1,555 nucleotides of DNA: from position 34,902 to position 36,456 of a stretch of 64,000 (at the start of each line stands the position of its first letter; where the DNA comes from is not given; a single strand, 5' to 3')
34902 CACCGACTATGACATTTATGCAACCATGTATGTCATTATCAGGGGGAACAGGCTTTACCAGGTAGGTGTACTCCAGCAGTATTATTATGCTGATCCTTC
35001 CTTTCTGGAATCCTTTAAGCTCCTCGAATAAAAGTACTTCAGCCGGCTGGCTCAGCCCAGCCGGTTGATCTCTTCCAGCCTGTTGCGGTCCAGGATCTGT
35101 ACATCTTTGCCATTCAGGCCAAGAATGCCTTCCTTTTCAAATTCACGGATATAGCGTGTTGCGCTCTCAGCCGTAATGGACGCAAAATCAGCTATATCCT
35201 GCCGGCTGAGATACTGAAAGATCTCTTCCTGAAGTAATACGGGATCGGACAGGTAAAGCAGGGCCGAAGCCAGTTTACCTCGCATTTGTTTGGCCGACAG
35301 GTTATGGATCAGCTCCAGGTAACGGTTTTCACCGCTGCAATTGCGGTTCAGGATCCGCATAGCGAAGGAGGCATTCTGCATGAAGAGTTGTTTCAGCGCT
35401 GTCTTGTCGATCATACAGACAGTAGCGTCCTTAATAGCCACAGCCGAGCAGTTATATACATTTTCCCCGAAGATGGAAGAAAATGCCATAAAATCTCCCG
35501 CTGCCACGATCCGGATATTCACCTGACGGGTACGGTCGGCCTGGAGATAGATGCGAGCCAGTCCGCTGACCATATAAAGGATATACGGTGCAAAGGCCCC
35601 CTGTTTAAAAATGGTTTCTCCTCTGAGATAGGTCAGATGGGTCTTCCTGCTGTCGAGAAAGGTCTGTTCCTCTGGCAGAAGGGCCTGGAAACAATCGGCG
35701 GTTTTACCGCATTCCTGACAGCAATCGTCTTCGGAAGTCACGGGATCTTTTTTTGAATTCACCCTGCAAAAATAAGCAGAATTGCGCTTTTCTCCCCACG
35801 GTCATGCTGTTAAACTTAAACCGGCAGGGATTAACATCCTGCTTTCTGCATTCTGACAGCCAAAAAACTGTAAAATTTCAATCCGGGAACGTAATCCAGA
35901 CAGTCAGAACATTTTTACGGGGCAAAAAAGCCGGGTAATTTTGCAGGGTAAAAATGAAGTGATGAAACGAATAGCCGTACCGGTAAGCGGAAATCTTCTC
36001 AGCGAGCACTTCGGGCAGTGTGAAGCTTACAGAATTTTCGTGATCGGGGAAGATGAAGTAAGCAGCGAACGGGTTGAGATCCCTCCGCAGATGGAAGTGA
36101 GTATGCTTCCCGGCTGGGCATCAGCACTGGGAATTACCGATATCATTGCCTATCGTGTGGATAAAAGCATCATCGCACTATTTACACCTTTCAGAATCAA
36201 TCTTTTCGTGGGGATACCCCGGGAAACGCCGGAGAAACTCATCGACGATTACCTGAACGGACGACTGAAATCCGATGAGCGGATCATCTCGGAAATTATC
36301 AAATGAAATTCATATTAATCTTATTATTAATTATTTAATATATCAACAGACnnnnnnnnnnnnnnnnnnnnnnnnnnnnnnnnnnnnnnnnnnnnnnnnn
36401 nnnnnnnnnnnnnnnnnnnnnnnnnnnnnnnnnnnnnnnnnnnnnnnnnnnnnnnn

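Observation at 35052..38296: FNR-type regulator + NifX-like protein + atypical thioredoxin + TrxR paralogue lacking the NADPH motif: candidate ferredoxin/Fe-S-linked disulfide reductase system next to the ars operon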

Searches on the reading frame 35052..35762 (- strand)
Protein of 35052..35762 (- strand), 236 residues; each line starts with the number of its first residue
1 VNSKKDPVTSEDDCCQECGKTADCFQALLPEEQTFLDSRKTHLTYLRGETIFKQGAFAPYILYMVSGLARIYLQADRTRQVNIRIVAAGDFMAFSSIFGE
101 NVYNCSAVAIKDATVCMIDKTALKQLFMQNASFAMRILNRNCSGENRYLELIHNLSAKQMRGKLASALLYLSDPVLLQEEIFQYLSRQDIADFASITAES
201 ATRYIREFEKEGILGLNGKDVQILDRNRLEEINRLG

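Call 3: search_protein_families(library=pfam, proteins=[window:35052-35762:-], max_evalue=0.01)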
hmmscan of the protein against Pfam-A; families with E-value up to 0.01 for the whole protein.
window:35052-35762:- (236 aa): 3 families
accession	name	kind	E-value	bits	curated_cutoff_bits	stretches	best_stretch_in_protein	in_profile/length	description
PF00027.35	cNMP_binding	-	2.9e-16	59.6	27.5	1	44-130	3-89/89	Cyclic nucleotide-binding domain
PF13545.12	HTH_Crp_2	-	1.4e-12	47.8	27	1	163-232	2-70/70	Crp-like helix-turn-helix domain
PF00325.26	Crp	-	4.2e-05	23.6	21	1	185-213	3-31/32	Bacterial regulatory proteins, crp family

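Call 4: search_protein_families(library=ncbifam, proteins=[window:35052-35762:-], max_evalue=0.01)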
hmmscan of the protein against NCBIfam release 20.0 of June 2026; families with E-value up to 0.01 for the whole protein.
window:35052-35762:- (236 aa): 10 families
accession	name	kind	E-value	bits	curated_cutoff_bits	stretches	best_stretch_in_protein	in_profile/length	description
NF050806.1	TransRegFixKCaul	equivalog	3.1e-20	72.3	300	1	39-232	22-213/215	transcriptional regulator FixK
NF052518.1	TransRegLdrP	equivalog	2.9e-13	50.3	300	1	46-231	5-186/195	transcriptional regulator LdrP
NF045989.1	TransRegFnrLRhodb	equivalog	3.1e-13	49.5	300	1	12-229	7-231/245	transcriptional regulator FnrL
NF008365.0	PRK11161.1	subfamily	1.2e-12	47.6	228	1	14-232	19-242/250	fumarate/nitrate reduction transcriptional regulator Fnr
NF008732.0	PRK11753.1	equivalog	5.4e-11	42.3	266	1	34-225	18-212/214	cAMP-activated global transcriptional regulator CRP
NF010499.0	PRK13918.1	equivalog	1.4e-08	34.5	274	1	40-234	12-202/205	CRP/FNR family transcriptional regulator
NF006901.0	PRK09392.1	equivalog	1.8e-08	34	211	1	50-232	40-220/236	transcriptional activator FtrB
NF007707.0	PRK10402.1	subfamily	2.2e-07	30.7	180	1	43-232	34-217/226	transcriptional regulator YeiL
NF041163.2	encap_f2b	equivalog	0.00041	19.6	400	1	38-138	93-194/450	family 2B encapsulin nanocompartment shell protein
TIGR03697.1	NtcA_cyano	equivalog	0.0031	17.3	244.95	1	48-228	1-187/193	global nitrogen regulator NtcA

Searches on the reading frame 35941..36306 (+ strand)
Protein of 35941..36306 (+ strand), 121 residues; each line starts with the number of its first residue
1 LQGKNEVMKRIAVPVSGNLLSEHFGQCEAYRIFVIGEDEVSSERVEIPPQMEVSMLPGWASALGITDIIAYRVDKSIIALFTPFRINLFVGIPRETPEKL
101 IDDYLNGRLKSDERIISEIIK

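Call 3: search_protein_families(library=pfam, proteins=[window:35941-36306:+], max_evalue=0.01)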
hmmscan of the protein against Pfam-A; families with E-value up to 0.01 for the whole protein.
window:35941-36306:+ (121 aa): 1 family
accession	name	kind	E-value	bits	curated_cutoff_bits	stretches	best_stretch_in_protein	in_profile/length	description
PF02579.22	Nitro_FeMo-Co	-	0.0022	18.7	26.3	1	17-105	2-93/94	Dinitrogenase iron-molybdenum cofactor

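Call 4: search_protein_families(library=ncbifam, proteins=[window:35941-36306:+], max_evalue=0.01)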
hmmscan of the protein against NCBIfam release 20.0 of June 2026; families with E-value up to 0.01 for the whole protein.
window:35941-36306:+ (121 aa): 1 family
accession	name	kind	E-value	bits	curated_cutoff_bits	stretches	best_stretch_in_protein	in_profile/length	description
NF041136.1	MrpORP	equivalog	8.9e-19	68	450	1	5-109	261-365/365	iron-sulfur cluster carrier protein MrpORP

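Call 55: search_solved_structures(query=window:35962-36303:+, max_evalue=10, show_alignments=2)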
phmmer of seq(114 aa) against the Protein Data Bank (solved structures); distinct sequences matched with E-value up to 10: 7.
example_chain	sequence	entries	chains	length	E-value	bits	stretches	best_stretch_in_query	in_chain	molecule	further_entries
1t3v_A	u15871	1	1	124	0.00035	23.7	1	4-106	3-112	conserved hypothetical protein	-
1o13_A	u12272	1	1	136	0.00045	23.4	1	4-106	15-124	probable NifB protein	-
2yx6_A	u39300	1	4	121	0.00056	23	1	12-105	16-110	Hypothetical protein PH0822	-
3eod_A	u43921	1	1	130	0.31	14.2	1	43-99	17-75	Protein hnr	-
7l9c_A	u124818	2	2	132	0.32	14.2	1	43-99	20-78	Regulator of RpoS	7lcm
5y9i_A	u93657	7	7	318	1.6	12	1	41-107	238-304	Uncharacterized protein KdoO | Kdo hydroxylase, KdoO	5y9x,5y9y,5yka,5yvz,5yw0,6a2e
6z4c_A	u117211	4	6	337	1.6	11.9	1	43-99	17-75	Regulator of RpoS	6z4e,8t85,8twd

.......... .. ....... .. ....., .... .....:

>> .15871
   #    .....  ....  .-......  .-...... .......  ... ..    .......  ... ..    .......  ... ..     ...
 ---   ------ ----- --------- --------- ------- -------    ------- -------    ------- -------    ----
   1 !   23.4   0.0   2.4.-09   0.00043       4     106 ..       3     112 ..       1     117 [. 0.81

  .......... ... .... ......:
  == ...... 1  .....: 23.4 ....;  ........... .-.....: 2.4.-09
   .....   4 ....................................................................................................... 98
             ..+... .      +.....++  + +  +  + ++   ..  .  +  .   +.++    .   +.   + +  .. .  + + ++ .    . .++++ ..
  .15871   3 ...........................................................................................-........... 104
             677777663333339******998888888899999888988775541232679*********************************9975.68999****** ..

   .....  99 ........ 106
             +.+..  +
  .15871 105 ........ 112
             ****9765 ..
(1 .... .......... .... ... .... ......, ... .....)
